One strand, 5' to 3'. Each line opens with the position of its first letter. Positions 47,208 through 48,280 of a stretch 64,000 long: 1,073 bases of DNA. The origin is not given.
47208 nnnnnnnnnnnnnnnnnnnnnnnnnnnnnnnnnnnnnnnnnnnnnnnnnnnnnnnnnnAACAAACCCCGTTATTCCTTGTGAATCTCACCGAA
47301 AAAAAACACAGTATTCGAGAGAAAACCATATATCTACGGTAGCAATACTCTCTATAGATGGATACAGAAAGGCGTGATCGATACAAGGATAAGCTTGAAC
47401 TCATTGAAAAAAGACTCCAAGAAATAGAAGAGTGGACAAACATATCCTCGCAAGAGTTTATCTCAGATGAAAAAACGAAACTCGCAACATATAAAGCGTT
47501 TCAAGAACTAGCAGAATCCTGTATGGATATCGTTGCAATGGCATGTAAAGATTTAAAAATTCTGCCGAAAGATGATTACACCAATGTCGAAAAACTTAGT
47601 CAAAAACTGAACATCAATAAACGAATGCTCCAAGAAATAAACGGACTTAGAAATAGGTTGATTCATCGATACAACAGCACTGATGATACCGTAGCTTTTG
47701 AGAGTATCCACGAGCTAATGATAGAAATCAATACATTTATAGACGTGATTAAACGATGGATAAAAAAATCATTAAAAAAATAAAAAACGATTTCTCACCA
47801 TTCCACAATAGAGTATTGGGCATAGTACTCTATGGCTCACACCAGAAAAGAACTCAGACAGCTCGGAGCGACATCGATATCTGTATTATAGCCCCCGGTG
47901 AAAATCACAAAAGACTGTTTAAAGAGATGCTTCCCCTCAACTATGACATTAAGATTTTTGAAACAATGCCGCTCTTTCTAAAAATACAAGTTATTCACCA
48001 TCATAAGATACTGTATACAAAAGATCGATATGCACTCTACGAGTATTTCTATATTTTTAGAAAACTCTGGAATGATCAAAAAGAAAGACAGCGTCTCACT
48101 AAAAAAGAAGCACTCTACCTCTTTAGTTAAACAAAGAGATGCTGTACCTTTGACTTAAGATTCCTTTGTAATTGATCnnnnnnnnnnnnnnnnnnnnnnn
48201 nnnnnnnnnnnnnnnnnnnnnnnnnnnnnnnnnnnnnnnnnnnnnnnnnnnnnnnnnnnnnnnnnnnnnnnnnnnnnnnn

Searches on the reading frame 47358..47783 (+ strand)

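Call 27: search_protein_families(library=pfam, proteins=[window:47358-47783:+], max_evalue=0.01)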
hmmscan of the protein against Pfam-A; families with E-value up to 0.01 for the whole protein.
window:47358-47783:+ (141 aa): 2 families
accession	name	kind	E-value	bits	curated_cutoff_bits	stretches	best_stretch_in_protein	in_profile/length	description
PF01934.22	HepT-like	-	3.5e-20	72.3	23.5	1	16-131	1-120/120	Ribonuclease HepT-like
PF24611.2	Spectrin_Anc-1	-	0.0097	16.6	33.2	0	4-58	18-72/115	Nuclear anchorage protein 1, spectrin-like repeat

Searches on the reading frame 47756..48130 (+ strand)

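Call 27: search_protein_families(library=pfam, proteins=[window:47756-48130:+], max_evalue=0.01)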
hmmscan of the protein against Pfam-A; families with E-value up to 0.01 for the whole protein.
window:47756-48130:+ (124 aa): 3 families
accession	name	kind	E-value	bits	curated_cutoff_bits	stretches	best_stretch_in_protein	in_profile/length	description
PF18765.7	Polbeta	-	7.4e-10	39.3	26.9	1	8-91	2-92/93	Polymerase beta, Nucleotidyltransferase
PF01909.29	NTP_transf_2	-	9.1e-08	32.8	21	1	6-73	1-79/93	Nucleotidyltransferase domain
PF22600.2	MTPAP-like_central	-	0.00027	21.5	27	1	4-82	24-101/139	Poly(A) RNA polymerase, mitochondrial-like, central palm domain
